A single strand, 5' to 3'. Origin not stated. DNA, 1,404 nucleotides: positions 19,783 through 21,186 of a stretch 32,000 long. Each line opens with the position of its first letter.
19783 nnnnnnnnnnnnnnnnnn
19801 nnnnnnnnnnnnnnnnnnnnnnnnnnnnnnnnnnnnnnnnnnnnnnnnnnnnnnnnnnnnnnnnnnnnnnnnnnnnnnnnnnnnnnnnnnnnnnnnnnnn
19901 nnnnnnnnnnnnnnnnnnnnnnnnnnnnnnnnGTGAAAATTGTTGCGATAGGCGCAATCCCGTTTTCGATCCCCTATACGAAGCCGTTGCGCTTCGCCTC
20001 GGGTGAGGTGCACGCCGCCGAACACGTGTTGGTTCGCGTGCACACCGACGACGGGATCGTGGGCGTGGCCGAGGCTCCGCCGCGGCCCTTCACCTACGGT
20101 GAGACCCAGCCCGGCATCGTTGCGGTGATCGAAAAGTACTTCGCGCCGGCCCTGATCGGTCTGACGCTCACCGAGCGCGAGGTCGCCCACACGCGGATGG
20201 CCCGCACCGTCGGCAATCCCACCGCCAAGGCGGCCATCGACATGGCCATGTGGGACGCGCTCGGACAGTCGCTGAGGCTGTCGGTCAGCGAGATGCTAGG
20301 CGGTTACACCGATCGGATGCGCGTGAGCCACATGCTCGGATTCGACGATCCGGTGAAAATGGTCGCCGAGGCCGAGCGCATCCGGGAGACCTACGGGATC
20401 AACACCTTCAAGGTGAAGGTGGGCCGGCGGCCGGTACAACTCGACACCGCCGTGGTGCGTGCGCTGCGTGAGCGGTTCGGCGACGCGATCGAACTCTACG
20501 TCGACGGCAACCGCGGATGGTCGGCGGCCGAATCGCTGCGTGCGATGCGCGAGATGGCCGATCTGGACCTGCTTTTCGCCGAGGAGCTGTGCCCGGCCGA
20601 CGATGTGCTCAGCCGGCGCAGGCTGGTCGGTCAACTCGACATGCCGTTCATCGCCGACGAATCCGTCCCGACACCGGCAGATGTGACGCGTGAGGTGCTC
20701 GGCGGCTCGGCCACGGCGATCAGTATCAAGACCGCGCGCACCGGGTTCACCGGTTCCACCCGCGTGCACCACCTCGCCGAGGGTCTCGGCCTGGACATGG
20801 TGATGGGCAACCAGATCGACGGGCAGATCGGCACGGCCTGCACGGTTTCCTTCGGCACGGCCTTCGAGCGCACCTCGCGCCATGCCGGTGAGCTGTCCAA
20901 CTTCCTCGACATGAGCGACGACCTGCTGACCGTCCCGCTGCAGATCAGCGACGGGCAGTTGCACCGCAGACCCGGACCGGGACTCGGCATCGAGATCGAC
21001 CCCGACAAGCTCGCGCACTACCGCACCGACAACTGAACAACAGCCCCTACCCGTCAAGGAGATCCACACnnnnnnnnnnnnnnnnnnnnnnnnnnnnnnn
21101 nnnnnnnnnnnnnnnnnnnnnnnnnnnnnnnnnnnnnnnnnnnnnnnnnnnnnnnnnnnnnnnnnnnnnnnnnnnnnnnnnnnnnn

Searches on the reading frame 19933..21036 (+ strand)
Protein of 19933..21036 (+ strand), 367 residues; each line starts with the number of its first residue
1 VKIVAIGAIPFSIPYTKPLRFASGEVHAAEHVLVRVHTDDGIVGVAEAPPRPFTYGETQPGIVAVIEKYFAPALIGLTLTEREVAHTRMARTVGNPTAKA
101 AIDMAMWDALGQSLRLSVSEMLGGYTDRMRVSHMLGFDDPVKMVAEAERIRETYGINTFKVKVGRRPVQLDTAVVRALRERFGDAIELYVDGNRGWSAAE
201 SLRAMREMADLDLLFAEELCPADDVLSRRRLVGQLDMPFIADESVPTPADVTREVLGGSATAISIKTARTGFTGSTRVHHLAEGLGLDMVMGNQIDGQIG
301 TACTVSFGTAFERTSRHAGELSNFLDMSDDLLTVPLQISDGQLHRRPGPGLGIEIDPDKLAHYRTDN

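Call 14: search_protein_families(library=ncbifam, proteins=[window:19933-21036:+], max_evalue=0.00001)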
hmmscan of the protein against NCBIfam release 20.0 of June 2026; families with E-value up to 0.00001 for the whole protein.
window:19933-21036:+ (367 aa): 17 families
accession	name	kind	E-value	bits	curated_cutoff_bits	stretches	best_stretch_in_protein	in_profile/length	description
TIGR02534.1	mucon_cyclo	subfamily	1.3e-64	218.6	334.95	1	6-365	4-367/368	muconate/chloromuconate family cycloisomerase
NF043002.1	HProlDhtase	equivalog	2.5e-31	108.9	500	1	26-360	28-359/366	cis-3-hydroxy-L-proline dehydratase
NF041118.1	A_G_epim_Thtga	equivalog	3.1e-29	102.2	500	1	2-308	2-306/341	L-Ala-D/L-Glu epimerase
TIGR01928.1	menC_lowGC_arch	equivalog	3.1e-28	98.7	200.65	1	12-309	4-298/325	o-succinylbenzoate synthase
NF047820.1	TalGalacDh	equivalog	2.6e-24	85.9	500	1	96-356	105-357/371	L-talarate/galactarate dehydratase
NF042940.1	racemase_DgcA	equivalog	1.3e-22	80.4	400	1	14-302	9-279/323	N-acetyl-D-Glu racemase DgcA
NF040866.1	AraD_Arch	equivalog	6.1e-22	78.1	650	1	25-365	28-371/372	arabinonate dehydratase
NF040790.2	glucon_galact_dh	equivalog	6.6e-20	71.3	750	1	28-365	22-371/390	bifunctional D-gluconate/D-galactonate dehydratase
NF010624.0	PRK14017.1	equivalog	7.9e-20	71.3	311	1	31-362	15-359/382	galactonate dehydratase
NF002782.0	PRK02901.1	equivalog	1.3e-18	67.1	288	1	149-363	95-303/328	o-succinylbenzoate synthase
NF043051.1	ManoateDhtManD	equivalog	3.6e-16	59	550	2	173-364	193-384/403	D-mannonate dehydratase ManD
NF011708.0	PRK15129.1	equivalog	4.8e-16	58.7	343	1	14-292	12-274/321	L-Ala-D/L-Glu epimerase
TIGR03247.1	glucar-dehydr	equivalog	2.9e-14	52.6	828.7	1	142-361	183-403/441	glucarate dehydratase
TIGR01927.1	menC_gam_Gplu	equivalog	9.3e-14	51.4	130.55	1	93-312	74-283/307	o-succinylbenzoate synthase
NF011654.0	PRK15072.1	subfamily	1.3e-13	50.6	430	0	172-364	193-385/404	D-galactonate dehydratase family protein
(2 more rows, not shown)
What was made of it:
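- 18965..21963 (+): Divergent LysR regulator (18965-19936), catB (19933-21036), catA (21070-21963). NCBIfam hits (call 14).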
